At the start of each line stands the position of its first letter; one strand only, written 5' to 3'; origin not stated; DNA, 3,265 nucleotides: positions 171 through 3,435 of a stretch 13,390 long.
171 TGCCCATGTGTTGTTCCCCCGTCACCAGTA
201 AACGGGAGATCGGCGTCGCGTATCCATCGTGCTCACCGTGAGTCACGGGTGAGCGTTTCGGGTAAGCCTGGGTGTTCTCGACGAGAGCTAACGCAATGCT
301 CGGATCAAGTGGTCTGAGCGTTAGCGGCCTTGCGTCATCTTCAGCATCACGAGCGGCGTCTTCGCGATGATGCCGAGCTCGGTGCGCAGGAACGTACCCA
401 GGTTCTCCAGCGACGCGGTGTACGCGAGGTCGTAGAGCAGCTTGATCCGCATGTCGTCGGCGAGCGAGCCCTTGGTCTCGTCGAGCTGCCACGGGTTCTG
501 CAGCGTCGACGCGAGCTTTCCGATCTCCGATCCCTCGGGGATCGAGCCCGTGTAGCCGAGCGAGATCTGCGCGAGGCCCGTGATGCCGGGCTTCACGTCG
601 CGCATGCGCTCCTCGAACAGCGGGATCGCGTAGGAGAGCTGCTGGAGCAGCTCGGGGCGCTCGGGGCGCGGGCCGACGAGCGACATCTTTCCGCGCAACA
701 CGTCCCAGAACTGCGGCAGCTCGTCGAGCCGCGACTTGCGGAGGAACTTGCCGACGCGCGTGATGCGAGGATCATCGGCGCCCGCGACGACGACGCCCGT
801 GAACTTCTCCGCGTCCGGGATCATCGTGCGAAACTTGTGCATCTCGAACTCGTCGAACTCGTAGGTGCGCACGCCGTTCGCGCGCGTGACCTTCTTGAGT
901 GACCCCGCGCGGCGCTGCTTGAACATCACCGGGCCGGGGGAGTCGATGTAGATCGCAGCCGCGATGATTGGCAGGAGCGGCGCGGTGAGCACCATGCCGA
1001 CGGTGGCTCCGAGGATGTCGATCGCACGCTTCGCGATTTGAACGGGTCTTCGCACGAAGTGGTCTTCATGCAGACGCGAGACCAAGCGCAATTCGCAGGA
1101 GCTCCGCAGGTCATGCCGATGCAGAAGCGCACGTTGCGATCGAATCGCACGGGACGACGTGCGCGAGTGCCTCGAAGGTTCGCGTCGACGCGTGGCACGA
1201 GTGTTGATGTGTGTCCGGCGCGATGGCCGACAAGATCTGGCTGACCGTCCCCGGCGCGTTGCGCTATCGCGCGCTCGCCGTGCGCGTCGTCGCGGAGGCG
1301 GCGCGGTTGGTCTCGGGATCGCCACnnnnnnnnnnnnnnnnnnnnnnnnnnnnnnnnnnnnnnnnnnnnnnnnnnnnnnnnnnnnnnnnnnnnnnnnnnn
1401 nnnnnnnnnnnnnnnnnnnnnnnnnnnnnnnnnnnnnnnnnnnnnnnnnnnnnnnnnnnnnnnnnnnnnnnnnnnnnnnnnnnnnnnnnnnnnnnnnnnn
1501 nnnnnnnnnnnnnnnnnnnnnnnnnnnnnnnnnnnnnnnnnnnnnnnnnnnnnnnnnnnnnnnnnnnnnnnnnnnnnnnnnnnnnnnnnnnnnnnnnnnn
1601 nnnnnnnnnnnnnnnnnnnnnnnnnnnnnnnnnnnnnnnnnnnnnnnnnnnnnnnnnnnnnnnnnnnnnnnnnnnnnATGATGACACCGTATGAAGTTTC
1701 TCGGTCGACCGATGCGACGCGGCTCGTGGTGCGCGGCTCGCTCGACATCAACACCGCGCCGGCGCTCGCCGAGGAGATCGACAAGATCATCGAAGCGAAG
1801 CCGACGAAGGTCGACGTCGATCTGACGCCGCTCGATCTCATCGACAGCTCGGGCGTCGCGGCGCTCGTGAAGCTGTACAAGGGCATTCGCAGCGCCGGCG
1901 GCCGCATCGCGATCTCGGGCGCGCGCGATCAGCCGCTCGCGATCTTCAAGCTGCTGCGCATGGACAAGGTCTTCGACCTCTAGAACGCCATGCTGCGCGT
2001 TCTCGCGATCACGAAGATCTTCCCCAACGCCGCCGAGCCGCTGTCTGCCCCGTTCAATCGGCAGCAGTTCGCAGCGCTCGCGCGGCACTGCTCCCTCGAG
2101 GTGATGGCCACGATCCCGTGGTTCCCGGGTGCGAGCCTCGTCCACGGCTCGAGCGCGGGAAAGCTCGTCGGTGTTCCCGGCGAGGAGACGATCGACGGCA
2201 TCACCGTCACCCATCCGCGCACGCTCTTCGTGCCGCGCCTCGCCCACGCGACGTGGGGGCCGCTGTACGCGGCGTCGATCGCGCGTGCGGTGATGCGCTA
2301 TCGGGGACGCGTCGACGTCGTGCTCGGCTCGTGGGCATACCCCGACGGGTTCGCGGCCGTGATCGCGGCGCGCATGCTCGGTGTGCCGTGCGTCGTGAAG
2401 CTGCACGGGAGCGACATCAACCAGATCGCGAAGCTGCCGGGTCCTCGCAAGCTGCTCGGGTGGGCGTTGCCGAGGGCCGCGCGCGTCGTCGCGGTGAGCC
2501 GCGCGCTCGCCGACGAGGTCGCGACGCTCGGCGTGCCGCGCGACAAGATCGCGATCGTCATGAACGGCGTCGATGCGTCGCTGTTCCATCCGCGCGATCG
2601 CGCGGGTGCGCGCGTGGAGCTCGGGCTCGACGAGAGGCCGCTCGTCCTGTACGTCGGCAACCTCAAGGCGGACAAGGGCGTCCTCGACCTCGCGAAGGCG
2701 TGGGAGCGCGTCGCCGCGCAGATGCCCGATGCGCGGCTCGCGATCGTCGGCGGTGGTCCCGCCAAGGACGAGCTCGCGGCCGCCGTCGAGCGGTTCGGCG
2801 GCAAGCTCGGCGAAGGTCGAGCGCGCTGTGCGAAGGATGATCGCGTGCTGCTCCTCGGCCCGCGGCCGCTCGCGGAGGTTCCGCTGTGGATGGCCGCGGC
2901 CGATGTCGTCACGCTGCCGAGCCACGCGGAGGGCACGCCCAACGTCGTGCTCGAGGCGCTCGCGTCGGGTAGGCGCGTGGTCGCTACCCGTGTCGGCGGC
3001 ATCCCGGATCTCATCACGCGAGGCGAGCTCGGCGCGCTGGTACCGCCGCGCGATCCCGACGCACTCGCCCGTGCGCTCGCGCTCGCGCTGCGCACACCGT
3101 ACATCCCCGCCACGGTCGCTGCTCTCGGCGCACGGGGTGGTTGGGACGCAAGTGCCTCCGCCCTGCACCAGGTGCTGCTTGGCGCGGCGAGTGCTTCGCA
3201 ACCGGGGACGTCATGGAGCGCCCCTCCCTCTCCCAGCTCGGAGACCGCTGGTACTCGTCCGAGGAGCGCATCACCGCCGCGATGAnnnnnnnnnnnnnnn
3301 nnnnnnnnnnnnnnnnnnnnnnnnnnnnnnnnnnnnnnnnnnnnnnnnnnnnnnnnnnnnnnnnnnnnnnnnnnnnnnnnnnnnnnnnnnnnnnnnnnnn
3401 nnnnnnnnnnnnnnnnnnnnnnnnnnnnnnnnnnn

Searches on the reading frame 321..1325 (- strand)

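Call 8: search_protein_families(library=pfam, proteins=[window:321-1325:-], max_evalue=0.01)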
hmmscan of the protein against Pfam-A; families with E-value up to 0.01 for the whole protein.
window:321-1325:- (334 aa): 1 family
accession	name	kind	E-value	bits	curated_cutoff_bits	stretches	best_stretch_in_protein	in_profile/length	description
PF02397.22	Bac_transf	-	4e-49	167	27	1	99-328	1-178/179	Bacterial sugar transferase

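Call 9: search_protein_families(library=ncbifam, proteins=[window:321-1325:-], max_evalue=0.01)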
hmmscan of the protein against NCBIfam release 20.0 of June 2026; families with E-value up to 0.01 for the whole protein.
window:321-1325:- (334 aa): 10 families
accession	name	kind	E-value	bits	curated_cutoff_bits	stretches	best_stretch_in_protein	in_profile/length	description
TIGR03025.1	EPS_sugtrans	subfamily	3.9e-61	207.6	295.55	1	89-259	248-405/445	exopolysaccharide biosynthesis polyprenyl glycosylphosphotransferase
TIGR03023.1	WcaJ_sugtrans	equivalog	5e-55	187.6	410.75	1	89-265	254-413/453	undecaprenyl-phosphate glucose phosphotransferase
TIGR03013.1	EpsB_2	subfamily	5e-52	177.5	393.35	1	96-264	252-405/443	TIGR03013 family XrtA/PEP-CTERM system glycosyltransferase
TIGR03022.1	WbaP_sugtrans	subfamily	1.3e-37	130.2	403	1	87-255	247-412/456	undecaprenyl-phosphate galactose phosphotransferase WbaP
NF052601.1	undeca_RfbP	equivalog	3.2e-34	118.3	330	1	84-255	30-198/244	undecaprenyl-phosphate galactose phosphotransferase family protein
NF050817.1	PolSacchBiosHfsE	equivalog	3.6e-32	111.7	750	1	96-255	269-417/467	polysaccharide biosynthesis protein HfsE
NF007518.0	PRK10124.1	equivalog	8.3e-31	107.2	684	1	96-260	271-419/464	undecaprenyl-phosphate glucose phosphotransferase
NF041877.1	EPS_EpsZ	equivalog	1.8e-29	102.7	800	1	88-255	254-415/459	exopolysaccharide biosynthesis polyisoprenyl-phosphate hexose-1-phosphate transferase EpsZ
NF011751.0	PRK15204.1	equivalog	1.5e-20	73.3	907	1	46-255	226-432/476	undecaprenyl-phosphate galactose phosphotransferase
NF045514.1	glycotran_HepC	equivalog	5.9e-17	61.7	140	1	94-221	112-211/220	heterocyst development glycosyltransferase HepC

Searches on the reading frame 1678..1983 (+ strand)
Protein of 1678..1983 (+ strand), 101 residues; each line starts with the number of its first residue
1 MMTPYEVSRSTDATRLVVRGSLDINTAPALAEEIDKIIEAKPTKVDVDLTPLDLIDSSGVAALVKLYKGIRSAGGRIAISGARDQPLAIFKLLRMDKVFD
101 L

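Call 30: find_encoding_contigs(protein=window:1678-1983:+, flank=10000, max_places=4)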
Protein window:1678-1983:+ (101 aa): 4 contigs read that carry it; 3 places shown.
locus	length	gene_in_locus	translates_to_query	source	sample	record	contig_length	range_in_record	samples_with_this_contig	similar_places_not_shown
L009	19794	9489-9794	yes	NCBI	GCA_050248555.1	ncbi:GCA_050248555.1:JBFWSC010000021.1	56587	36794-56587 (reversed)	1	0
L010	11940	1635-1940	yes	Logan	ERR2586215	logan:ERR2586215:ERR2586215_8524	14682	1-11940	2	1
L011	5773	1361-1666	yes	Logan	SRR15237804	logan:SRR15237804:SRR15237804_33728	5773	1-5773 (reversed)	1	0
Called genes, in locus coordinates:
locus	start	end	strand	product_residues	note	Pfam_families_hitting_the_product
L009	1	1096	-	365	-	PF13229:Beta_helix (weak)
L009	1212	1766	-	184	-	PF08448:PAS_4 (weak), PF13426:PAS_9 (faint)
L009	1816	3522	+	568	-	PF00672:HAMP, PF07228:SpoIIE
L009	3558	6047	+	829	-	PF00515:TPR_1 (faint), PF07719:TPR_2 (faint), PF12895:ANAPC3 (faint), PF13174:TPR_6 (faint), PF13176:TPR_7 (faint), PF13181:TPR_8 (faint), PF13424:TPR_12 (faint), PF13428:TPR_14 (faint), +3 more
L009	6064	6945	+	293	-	-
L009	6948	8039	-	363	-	-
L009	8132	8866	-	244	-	PF02397:Bac_transf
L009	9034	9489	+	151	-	PF13581:HATPase_c_2, PF02518:HATPase_c (weak)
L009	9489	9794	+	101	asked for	PF01740:STAS, PF13466:STAS_2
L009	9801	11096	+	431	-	PF13579:Glyco_trans_4_4, PF13439:Glyco_transf_4, PF00534:Glycos_transf_1, PF13692:Glyco_trans_1_4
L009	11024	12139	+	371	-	-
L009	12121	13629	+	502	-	-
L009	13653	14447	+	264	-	PF13614:AAA_31 (faint)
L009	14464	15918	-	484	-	-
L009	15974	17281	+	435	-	PF13692:Glyco_trans_1_4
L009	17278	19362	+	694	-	PF01408:GFO_IDH_MocA, PF02894:GFO_IDH_MocA_C, PF22725:GFO_IDH_MocA_C3, PF01073:3Beta_HSD, PF01370:Epimerase, PF04321:RmlD_sub_bind, PF05368:NmrA, PF13460:NAD_binding_10, +5 more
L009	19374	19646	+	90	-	-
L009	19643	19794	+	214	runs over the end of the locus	PF28316:Lsa36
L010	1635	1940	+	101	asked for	PF01740:STAS, PF13466:STAS_2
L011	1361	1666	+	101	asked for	PF01740:STAS, PF13466:STAS_2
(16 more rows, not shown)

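Call 47: search_protein_families(library=pfam, proteins=[L009:3558-6047:+, L009:6064-6945:+, L009:6948-8039:-, L009:1816-3522:+], max_evalue=0.05)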
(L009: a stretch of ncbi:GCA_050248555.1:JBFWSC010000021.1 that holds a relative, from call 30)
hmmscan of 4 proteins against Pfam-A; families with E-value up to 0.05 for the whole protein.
L009:3558-6047:+ (829 aa): 20 families
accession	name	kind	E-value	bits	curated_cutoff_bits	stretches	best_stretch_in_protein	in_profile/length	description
PF13432.12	TPR_16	-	1.1e-23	83.7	32.7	4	16-72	4-58/65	Tetratricopeptide repeat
PF14559.12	TPR_19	-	1.7e-20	73.5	25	2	447-505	4-62/68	Tetratricopeptide repeat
PF07719.23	TPR_2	-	9.9e-20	69.4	27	2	16-41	8-33/34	Tetratricopeptide repeat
PF13428.12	TPR_14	-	5.3e-16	58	23.5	0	447-476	14-43/44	Tetratricopeptide repeat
PF00515.34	TPR_1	-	9e-15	54.2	27.8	0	19-40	11-32/34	Tetratricopeptide repeat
PF13424.12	TPR_12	-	1.5e-11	44.7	30.1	1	207-268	4-70/77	Tetratricopeptide repeat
PF13176.12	TPR_7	-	4e-09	36.3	27.9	0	22-42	12-34/36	Tetratricopeptide repeat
PF13174.12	TPR_6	-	3.3e-08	34.1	26.3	0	19-40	10-31/33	Tetratricopeptide repeat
PF13431.12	TPR_17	-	2.6e-07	30.8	24.4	0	457-487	2-32/34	Tetratricopeptide repeat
PF12895.13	ANAPC3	-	5.9e-06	26.9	27.2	0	221-297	4-76/82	Anaphase-promoting complex, cyclosome, subunit 3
PF13181.12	TPR_8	-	2.1e-05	24.8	25.7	0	89-113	8-32/34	Tetratricopeptide repeat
PF23914.1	TPR_CcmH_CycH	-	3.2e-05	24.3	42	1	401-494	57-147/158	Cytochrome c-type biogenesis protein H TPR domain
PF13371.12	TPR_9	-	0.00019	21.8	35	0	447-504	8-65/73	Tetratricopeptide repeat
PF13414.12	TPR_11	-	0.00031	20.8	26.8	1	16-38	1-23/42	TPR repeat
PF23300.3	HEAT_Nup120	-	0.00048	20.4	29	0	635-661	30-56/170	Nucleoporin Nup120, HEAT repeats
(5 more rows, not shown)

L009:6064-6945:+ (293 aa): 0 families

L009:6948-8039:- (363 aa): 0 families

L009:1816-3522:+ (568 aa): 2 families
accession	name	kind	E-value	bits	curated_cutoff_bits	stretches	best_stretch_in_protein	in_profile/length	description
PF07228.17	SpoIIE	-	7.6e-39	134.1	25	1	372-567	2-191/192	Stage II sporulation protein E (SpoIIE)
PF00672.30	HAMP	-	4.9e-15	56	25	1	263-309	5-51/53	HAMP domain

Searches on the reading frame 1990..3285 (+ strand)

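Call 8: search_protein_families(library=pfam, proteins=[window:1990-3285:+], max_evalue=0.01)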
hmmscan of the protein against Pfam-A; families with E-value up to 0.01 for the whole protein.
window:1990-3285:+ (431 aa): 6 families
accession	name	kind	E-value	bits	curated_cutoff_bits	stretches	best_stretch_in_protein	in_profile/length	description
PF13692.12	Glyco_trans_1_4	-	6.5e-33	114.4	27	1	216-366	1-139/142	Glycosyl transferases group 1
PF00534.26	Glycos_transf_1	-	1.2e-26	93.7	26.4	1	210-369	8-158/172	Glycosyl transferases group 1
PF13439.12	Glyco_transf_4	-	7.3e-20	72.1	28.5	1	71-197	38-169/170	Glycosyltransferase Family 4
PF13579.12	Glyco_trans_4_4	-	2.3e-15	57.7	29.7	1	65-193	34-158/158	Glycosyl transferase 4-like domain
PF20706.3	GT4-conflict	-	0.0022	17.5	26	1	162-344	146-322/385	Family 4 Glycosyltransferase in conflict systems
PF13477.12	Glyco_trans_4_2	-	0.007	17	23.4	0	107-169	74-138/139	Glycosyl transferase 4-like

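Call 9: search_protein_families(library=ncbifam, proteins=[window:1990-3285:+], max_evalue=0.01)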
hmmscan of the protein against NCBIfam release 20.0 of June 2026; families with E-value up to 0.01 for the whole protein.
window:1990-3285:+ (431 aa): 31 families (the best 25 are shown)
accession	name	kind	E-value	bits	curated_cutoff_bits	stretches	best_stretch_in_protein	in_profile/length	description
NF047684.1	TeichurnBiosyTuaC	equivalog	3.8e-38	131.4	550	1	3-365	2-350/391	teichuronic acid biosynthesis protein TuaC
TIGR03088.1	stp2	hypoth_equivalog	2.8e-35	122.1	409.05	1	125-365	97-334/374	TIGR03088 family PEP-CTERM/XrtA system glycosyltransferase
TIGR03999.1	thiol_BshA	equivalog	1.6e-30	106.3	273.7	1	101-362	79-331/375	N-acetyl-alpha-D-glucosaminyl L-malate synthase BshA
TIGR04063.1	stp3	hypoth_equivalog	1.1e-27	96.9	442.05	1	147-368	142-359/397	TIGR04063 family PEP-CTERM/XrtA system glycosyltransferase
TIGR04047.1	MSMEG_0565_glyc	hypoth_equivalog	1.2e-27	97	259.85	1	159-391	135-366/373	MSMEG_0565 family glycosyltransferase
NF041876.1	EPS_EpsE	equivalog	2.4e-26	92.9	400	1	122-377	128-369/389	exopolysaccharide biosynthesis GT4 family glycosyltransferase EpsE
TIGR03449.1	mycothiol_MshA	equivalog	2.5e-26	92.5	462.5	1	169-396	172-400/406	D-inositol-3-phosphate glycosyltransferase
TIGR02149.1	glgA_Coryne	subfamily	2e-23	83.2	302.4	1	119-366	94-348/391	glycogen synthase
NF038229.1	Glyco4_Geo_Pelo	equivalog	3.9e-22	78.7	400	1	96-351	46-285/338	GPMC system family 4 glycosyltransferase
NF053787.1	GlcN_PG_synth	equivalog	2.4e-18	66.1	480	2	108-244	83-225/361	N-acetylglucosaminyl phosphatidylglycerol synthase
NF007640.0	PRK10307.1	subfamily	1.1e-14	54.2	276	1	158-367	167-371/411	WcaI family glycosyltransferase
TIGR04005.1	wcaL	equivalog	1.5e-14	53.7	537.6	1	162-364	174-365/406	colanic acid biosynthesis glycosyltransferase WcaL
NF012028.0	PRK15484.1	subfamily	5.2e-14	52.1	618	1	181-357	157-332/380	lipopolysaccharide N-acetylglucosaminyltransferase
TIGR04157.1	glyco_rSAM_CFB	subfamily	4.8e-13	48.9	400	1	163-265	170-276/406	TIGR04157 family glycosyltransferase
NF050063.1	ProtGlycPglJ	equivalog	7.8e-12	45.1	500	1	159-368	141-331/363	N-acetylgalactosamine-N,N'-diacetylbacillosaminyl-diphospho-undecaprenol 4-alpha-N-acetylgalactosaminyltransferase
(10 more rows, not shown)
